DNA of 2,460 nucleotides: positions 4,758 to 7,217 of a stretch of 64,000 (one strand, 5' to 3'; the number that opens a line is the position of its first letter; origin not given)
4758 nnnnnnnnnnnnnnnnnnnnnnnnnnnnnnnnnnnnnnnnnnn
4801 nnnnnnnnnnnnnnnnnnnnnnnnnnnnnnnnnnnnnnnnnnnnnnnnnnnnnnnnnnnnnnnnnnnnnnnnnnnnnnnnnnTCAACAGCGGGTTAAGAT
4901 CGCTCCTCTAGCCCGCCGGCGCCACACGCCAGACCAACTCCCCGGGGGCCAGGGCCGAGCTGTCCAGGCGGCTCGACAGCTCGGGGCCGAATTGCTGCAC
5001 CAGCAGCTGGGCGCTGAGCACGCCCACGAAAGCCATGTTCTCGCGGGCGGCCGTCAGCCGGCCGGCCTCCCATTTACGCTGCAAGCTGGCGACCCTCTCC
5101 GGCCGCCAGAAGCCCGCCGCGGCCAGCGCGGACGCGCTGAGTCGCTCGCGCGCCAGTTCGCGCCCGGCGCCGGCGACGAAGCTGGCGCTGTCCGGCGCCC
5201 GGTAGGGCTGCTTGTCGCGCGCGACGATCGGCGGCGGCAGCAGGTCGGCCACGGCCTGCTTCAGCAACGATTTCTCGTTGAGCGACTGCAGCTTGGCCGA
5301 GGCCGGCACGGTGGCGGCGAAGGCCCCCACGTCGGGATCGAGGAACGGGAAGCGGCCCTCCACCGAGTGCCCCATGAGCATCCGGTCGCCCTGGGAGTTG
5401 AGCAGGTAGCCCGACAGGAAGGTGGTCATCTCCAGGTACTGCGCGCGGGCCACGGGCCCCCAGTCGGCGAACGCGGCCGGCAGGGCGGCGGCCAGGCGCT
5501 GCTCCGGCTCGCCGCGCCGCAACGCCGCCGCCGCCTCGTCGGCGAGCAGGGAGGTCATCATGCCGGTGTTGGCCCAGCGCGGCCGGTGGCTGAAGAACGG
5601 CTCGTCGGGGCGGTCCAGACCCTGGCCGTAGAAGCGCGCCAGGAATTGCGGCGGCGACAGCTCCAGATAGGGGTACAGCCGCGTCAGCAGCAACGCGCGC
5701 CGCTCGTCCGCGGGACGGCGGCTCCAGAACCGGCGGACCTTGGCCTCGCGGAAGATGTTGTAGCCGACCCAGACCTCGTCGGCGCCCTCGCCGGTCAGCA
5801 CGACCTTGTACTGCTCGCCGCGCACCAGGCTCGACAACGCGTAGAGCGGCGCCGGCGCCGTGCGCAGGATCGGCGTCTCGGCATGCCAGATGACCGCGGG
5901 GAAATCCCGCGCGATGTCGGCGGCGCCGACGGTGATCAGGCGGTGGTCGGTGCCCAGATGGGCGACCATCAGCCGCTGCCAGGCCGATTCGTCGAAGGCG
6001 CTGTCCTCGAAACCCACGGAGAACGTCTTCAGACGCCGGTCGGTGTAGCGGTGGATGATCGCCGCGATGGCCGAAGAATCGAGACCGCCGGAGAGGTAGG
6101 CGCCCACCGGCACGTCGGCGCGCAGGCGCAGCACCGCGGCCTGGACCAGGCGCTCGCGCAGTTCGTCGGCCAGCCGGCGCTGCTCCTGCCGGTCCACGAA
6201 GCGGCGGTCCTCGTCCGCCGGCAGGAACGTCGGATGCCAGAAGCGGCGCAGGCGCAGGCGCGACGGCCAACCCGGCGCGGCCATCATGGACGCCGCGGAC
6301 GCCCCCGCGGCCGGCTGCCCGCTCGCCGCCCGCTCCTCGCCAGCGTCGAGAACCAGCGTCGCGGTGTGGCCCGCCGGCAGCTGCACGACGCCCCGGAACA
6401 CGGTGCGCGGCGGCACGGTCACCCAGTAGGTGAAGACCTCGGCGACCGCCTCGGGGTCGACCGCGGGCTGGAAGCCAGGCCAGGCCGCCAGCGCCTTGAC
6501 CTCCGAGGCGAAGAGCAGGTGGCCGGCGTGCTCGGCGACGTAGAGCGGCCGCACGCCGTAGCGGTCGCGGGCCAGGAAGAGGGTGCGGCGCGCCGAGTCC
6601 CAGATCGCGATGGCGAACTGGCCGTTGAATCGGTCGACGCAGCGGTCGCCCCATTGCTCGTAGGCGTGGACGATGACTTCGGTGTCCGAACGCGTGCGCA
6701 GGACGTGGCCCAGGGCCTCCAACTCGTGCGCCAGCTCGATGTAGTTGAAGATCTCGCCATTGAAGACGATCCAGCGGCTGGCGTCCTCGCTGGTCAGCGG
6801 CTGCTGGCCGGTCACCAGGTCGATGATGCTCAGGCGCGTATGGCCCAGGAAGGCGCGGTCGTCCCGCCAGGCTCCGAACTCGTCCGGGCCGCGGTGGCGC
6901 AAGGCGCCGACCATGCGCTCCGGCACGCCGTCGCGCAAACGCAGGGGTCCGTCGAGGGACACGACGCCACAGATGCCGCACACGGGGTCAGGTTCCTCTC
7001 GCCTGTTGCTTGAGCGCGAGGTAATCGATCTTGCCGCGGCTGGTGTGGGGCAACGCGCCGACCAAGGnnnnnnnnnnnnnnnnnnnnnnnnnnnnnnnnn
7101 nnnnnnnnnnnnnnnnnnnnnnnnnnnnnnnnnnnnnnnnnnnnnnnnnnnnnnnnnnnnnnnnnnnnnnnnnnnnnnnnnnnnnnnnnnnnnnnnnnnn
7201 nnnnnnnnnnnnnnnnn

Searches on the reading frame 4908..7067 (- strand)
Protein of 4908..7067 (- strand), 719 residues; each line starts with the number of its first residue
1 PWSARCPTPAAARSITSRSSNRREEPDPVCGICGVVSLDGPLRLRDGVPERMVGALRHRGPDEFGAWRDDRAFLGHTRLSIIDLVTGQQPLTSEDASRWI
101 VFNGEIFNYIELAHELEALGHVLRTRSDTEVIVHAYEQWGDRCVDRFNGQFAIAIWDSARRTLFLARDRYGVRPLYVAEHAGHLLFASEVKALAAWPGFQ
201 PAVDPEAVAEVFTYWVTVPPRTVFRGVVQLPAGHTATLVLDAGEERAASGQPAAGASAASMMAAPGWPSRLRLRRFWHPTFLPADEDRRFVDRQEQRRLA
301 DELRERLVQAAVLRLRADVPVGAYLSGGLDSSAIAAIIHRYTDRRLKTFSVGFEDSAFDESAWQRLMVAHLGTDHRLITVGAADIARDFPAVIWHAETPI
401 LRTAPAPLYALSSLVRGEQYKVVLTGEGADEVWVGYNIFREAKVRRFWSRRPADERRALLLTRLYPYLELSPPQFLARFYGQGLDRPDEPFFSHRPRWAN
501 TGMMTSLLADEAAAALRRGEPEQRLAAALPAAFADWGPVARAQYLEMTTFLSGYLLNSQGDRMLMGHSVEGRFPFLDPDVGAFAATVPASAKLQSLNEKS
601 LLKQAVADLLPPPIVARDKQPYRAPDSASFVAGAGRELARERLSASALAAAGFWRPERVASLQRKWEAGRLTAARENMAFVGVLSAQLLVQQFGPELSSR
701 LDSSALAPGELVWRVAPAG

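Call 16: search_protein_families(library=pfam, proteins=[window:4908-7067:-], max_evalue=0.00001)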
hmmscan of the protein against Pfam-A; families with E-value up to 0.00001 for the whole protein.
window:4908-7067:- (719 aa): 3 families
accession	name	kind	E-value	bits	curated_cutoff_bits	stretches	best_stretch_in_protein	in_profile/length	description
PF00733.27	Asn_synthase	-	4.4e-90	303.3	21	1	302-686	1-349/354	Asparagine synthase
PF13537.11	GATase_7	-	2.9e-46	156.9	25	1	76-194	1-122/123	Glutamine amidotransferase domain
PF13522.11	GATase_6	-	9.1e-44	149.1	27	1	61-189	1-130/130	Glutamine amidotransferase domain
